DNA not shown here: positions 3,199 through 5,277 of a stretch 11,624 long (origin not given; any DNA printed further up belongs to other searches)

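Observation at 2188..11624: Atypically organised archaeal type IV pilus-like locus: platform protein, four pilin-like proteins and two Zn-ribbon paralogs, with no ATPase or peptidase in 9.4 kb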

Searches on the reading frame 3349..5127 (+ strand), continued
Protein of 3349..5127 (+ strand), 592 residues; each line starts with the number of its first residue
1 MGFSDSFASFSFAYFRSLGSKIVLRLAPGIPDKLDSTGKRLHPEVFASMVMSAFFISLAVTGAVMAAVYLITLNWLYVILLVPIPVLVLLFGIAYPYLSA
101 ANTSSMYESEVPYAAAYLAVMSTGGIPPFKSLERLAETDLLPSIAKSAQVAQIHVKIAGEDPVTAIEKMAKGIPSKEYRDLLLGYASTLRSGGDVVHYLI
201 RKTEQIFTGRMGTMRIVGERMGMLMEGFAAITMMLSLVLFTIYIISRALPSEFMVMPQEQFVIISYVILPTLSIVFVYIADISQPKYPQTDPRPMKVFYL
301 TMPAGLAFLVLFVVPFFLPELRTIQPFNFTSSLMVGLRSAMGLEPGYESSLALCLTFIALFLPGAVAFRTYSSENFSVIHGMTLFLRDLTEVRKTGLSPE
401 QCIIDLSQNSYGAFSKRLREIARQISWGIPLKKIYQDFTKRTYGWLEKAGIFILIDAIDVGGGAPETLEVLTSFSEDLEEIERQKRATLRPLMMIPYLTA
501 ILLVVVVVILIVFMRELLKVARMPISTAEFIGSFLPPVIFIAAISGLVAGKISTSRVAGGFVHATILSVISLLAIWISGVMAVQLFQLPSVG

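Call 24: find_encoding_contigs(protein=P0124, flank=10000, max_places=3)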
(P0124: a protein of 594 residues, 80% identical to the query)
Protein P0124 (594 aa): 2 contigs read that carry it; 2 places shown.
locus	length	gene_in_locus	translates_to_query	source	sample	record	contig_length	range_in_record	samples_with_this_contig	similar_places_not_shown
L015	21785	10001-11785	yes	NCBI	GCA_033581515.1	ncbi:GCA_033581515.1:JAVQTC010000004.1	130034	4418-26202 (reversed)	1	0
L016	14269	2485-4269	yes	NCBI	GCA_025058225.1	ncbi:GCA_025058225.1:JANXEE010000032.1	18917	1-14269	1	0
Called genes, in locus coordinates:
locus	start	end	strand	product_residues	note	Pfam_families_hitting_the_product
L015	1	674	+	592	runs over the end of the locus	PF00482:T2SSF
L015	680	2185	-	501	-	PF18551:TackOD1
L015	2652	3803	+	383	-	PF07690:MFS_1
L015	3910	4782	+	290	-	PF18551:TackOD1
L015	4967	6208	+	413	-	-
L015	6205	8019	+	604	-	-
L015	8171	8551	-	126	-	-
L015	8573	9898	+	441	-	-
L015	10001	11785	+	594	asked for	PF00437:T2SSE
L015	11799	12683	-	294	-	-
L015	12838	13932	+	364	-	-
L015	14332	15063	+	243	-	-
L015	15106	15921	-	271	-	PF01973:MptE-like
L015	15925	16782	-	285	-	PF02649:GCHY-1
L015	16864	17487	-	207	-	-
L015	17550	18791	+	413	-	PF13506:Glyco_transf_21, PF00535:Glycos_transf_2, PF13641:Glyco_tranf_2_3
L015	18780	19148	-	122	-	-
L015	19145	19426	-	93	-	PF02597:ThiS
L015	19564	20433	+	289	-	-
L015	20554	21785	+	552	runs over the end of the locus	PF00118:Cpn60_TCP1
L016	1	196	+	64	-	?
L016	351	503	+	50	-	-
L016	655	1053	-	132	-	-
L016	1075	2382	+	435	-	-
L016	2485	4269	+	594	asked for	PF00437:T2SSE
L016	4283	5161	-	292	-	-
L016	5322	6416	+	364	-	-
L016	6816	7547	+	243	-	-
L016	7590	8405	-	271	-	PF01973:MptE-like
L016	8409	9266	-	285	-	PF02649:GCHY-1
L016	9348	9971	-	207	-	-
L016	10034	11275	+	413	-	PF13506:Glyco_transf_21, PF00535:Glycos_transf_2, PF13641:Glyco_tranf_2_3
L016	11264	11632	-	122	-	-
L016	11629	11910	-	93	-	PF02597:ThiS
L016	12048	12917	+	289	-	-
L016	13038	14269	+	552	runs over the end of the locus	PF00118:Cpn60_TCP1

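Call 37: search_protein_families(library=pfam, proteins=[L015:8171-8551:-, L015:8573-9898:+, L015:10001-11785:+, L015:11799-12683:-, L015:12838-13932:+, L015:14332-15063:+, L015:6205-8019:+, L015:4967-6208:+, L010:190-1350:+, L010:4628-5209:-], max_evalue=0.1)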
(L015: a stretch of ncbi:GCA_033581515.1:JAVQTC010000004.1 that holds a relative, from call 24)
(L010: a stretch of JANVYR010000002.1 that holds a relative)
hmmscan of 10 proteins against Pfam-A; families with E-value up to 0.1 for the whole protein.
L015:8171-8551:- (126 aa): 0 families

L015:8573-9898:+ (441 aa): 1 family
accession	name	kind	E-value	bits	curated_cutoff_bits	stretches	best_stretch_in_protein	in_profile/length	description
PF04341.17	DUF485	-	0.02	15.3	28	1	5-50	40-83/88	Protein of unknown function, DUF485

L015:10001-11785:+ (594 aa): 11 families
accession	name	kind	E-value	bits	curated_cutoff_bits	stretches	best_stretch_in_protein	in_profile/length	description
PF00437.27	T2SSE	-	5.2e-32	111.3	24.9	1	228-390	104-257/370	Type II/IV secretion system protein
PF00005.33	ABC_tran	-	0.00086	20.4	25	1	264-298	8-42/137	ABC transporter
PF13401.12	AAA_22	-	0.00094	19.9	27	1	266-323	4-64/130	AAA domain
PF13555.12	AAA_29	-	0.0012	19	27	1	266-293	21-48/61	P-loop containing region of AAA domain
PF01580.24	FtsK_SpoIIIE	-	0.002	18.1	24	1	266-287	37-59/221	FtsK/SpoIIIE family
PF13191.12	AAA_16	-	0.0038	18.2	32.6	1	269-294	26-51/167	AAA ATPase domain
PF12775.13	AAA_7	-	0.0041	17.1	25.8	1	254-290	20-56/181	P-loop containing dynein motor region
PF13476.12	AAA_23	-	0.0049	18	27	1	268-288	20-40/201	AAA domain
PF20720.3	nSTAND3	-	0.026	14.7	27.2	1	263-289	13-39/155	Novel STAND NTPase 3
PF25199.1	nSTAND_NTPase5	-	0.031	14.6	34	1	268-287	42-61/145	Novel STAND NTPase 5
PF13173.12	AAA_14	-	0.095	13.1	27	0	269-303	4-40/129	AAA domain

L015:11799-12683:- (294 aa): 2 families
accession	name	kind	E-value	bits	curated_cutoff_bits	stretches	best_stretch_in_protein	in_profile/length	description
PF00571.33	CBS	-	0.00036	21.3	24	1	51-79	27-55/57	CBS domain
PF08494.16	DEAD_assoc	-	0.037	14.3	23.5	1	119-174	130-185/191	DEAD/H associated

L015:12838-13932:+ (364 aa): 3 families
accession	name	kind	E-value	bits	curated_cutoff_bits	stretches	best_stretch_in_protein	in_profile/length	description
PF13404.12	HTH_AsnC-type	-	0.00016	21.8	27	0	189-217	2-30/42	AsnC-type helix-turn-helix domain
PF09339.16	HTH_IclR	-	0.032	14.4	22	1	9-49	7-47/52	IclR helix-turn-helix domain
PF13412.12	HTH_24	-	0.083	12.9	21.9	0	189-226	2-39/48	Winged helix-turn-helix DNA-binding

L015:14332-15063:+ (243 aa): 1 family
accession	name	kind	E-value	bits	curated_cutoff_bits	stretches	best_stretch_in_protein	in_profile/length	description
PF18308.6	GGA_N-GAT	-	0.089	12.9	25.6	0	213-230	22-39/39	N-terminal extension of GAT domain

L015:6205-8019:+ (604 aa): 0 families

L015:4967-6208:+ (413 aa): 0 families

L010:190-1350:+ (386 aa): 0 families

L010:4628-5209:- (193 aa): 0 families

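Call 43: search_protein_families(library=ncbifam, proteins=[L015:10001-11785:+, L015:8573-9898:+, L015:6205-8019:+, L015:4967-6208:+, L010:4628-5209:-, L010:190-1350:+], max_evalue=0.01)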
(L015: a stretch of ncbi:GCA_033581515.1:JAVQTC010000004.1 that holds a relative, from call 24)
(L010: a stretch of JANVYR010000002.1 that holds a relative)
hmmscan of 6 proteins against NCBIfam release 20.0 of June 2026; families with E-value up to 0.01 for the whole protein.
L015:10001-11785:+ (594 aa): 26 families (the best 25 are shown)
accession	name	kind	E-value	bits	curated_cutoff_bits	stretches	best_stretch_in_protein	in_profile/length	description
NF058587.1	archaellum_moto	equivalog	1.3e-100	337.6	550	1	55-510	51-519/527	archaellum flagellar ATPase motor FlaI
NF053672.1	bindosome_BasE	exception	9.5e-67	225.9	1000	1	104-511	106-510/512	bindosome assembly system ATPase subunit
TIGR03819.1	heli_sec_ATPase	hypoth_equivalog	7.6e-48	163.4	373.15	1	128-388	42-297/340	TadA family conjugal transfer-associated ATPase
TIGR02782.1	TrbB_P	equivalog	5.4e-32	111.3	304.55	1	184-439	53-299/303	P-type conjugative transfer ATPase TrbB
TIGR02788.1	VirB11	equivalog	6.7e-32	110.7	249.95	1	253-390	130-264/308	P-type DNA transfer ATPase VirB11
NF010469.0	PRK13894.1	subfamily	3.9e-26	92.1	508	1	197-441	80-315/320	conjugal transfer ATPase TrbB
NF010475.0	PRK13900.1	equivalog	1.1e-25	90.5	389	1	247-434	140-323/333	type IV secretion system ATPase VirB11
NF010407.0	PRK13833.1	subfamily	1.6e-22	80.4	499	1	190-440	68-307/323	conjugal transfer protein TrbB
NF010425.0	PRK13851.1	equivalog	1.9e-18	66.4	461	1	252-389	147-281/344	type IV secretion system protein VirB11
NF041000.1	ATPase_ComGA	equivalog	3.5e-16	59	300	1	253-390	114-244/267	competence type IV pilus ATPase ComGA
TIGR02533.1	type_II_gspE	equivalog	2.2e-12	46.4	630.25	1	254-400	230-366/486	type II secretion system ATPase GspE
TIGR02538.1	type_IV_pilB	equivalog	2.7e-12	46.1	675.65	1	265-400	314-439/564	type IV-A pilus assembly ATPase PilB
TIGR01420.1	pilT_fam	subfamily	4.6e-11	42.5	319.1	1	263-388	118-239/343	PilT/PilU family type 4a pilus ATPase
NF007755.0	PRK10436.1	equivalog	1.9e-10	40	617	1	251-396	203-338/465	type II secretion system protein GspE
TIGR02525.1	plasmid_TraJ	equivalog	4.6e-10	39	368.3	1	263-393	145-275/372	plasmid transfer ATPase TraJ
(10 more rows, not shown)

L015:8573-9898:+ (441 aa): 0 families

L015:6205-8019:+ (604 aa): 0 families

L015:4967-6208:+ (413 aa): 1 family
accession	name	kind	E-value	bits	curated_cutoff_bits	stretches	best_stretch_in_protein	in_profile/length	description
NF046073.1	UpsA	equivalog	0.00014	22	130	1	25-73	3-51/136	pilin subunit UpsA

L010:4628-5209:- (193 aa): 0 families

L010:190-1350:+ (386 aa): 1 family
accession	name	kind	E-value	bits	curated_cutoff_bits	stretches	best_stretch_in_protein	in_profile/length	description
NF002761.0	PRK02821.1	equivalog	0.00059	19.8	106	0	161-194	16-49/77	RNA-binding protein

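Call 45: find_encoding_contigs(protein=P0016, flank=10000, max_places=1)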
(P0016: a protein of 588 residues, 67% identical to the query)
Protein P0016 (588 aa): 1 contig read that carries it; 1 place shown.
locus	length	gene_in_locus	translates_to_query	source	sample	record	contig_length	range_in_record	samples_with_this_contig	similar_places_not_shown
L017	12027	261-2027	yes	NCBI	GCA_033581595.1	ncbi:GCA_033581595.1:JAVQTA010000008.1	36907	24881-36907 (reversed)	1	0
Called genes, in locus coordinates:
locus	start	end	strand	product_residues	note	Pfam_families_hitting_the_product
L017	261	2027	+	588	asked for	PF00482:T2SSF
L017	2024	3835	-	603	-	PF00437:T2SSE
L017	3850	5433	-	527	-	PF18551:TackOD1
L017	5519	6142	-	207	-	PF09335:VTT_dom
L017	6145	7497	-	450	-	PF02878:PGM_PMM_I, PF02879:PGM_PMM_II, PF02880:PGM_PMM_III, PF00408:PGM_PMM_IV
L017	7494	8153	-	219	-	PF01118:Semialdhyde_dh (weak), PF01210:NAD_Gly3P_dh_N (weak), PF02737:3HCDH_N (weak), PF03446:NAD_binding_2 (weak), PF03807:F420_oxidored, PF02153:PDH_N (faint)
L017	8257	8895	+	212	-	PF00127:Copper-bind (weak)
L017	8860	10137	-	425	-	PF00919:UPF0004, PF04055:Radical_SAM, PF01938:TRAM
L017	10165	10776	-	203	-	PF00156:Pribosyltran, PF14681:UPRTase (weak)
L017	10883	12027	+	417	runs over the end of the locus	PF02812:ELFV_dehydrog_N, PF00208:ELFV_dehydrog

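Call 46: find_encoding_contigs(protein=P0063, flank=10000, max_places=1)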
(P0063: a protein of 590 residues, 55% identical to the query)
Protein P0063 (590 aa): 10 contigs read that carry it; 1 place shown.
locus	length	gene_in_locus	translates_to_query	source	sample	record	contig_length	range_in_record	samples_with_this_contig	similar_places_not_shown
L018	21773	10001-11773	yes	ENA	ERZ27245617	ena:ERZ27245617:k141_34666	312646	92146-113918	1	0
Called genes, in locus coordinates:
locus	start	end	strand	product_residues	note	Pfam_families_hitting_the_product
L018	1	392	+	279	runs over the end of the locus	-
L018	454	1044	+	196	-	PF00339:Arrestin_N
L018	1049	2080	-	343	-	PF13421:Band_7_1, PF01145:Band_7, PF12773:DZR, PF13240:Zn_Ribbon_1, PF24463:DUF7577 (weak), PF12773:DZR, PF13240:Zn_Ribbon_1, PF13248:Zn_ribbon_3 (weak), +3 more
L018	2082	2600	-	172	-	-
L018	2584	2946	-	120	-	-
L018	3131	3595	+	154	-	-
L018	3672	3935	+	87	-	PF14358:DUF4405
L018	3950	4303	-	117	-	-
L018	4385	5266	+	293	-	PF00892:EamA, PF03151:TPT (faint), PF16913:PUNUT (faint), PF00892:EamA, PF05653:Mg_trans_NIPA (weak)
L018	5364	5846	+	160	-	-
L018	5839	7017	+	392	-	-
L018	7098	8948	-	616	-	PF00437:T2SSE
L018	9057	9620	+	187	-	-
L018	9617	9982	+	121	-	-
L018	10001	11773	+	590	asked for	PF00482:T2SSF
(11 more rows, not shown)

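Call 47: find_encoding_contigs(protein=P0093, flank=10000, max_places=1)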
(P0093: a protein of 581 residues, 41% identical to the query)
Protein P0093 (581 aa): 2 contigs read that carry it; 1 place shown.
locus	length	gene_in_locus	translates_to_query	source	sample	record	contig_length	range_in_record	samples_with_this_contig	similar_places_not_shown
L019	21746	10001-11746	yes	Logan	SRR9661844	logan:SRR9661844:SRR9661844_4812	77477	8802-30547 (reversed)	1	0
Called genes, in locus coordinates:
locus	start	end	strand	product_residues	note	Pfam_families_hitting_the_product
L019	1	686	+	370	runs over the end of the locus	PF04055:Radical_SAM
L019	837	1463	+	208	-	-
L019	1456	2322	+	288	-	-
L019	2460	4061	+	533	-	PF01943:Polysacc_synt, PF13440:Polysacc_synt_3, PF01554:MatE, PF03023:MurJ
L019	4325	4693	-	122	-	PF01918:Alba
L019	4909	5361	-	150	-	PF23636:DUF7144 (weak)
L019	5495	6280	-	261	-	PF01478:Peptidase_A24, PF06847:Arc_PepC_II (faint)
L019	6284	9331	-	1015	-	PF00437:T2SSE, PF14890:Intein_splicing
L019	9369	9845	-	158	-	-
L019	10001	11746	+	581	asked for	PF00482:T2SSF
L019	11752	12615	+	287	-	-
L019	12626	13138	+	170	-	-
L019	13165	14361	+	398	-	-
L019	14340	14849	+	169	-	-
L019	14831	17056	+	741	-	-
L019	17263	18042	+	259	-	PF02633:Creatininase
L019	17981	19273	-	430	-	PF07690:MFS_1, PF12832:MFS_1_like, PF07690:MFS_1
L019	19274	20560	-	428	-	PF04734:Ceramidase_alk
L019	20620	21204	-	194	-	PF00857:Isochorismatase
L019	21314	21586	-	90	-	PF02680:DUF211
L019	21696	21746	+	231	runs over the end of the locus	PF07690:MFS_1 (weak), PF01988:VIT1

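Call 95: search_solved_structures(query=L015:6205-8019:+, max_evalue=1)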
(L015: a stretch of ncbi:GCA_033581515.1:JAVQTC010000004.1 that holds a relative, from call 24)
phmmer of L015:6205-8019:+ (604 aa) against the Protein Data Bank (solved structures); distinct sequences matched with E-value up to 1: 0.
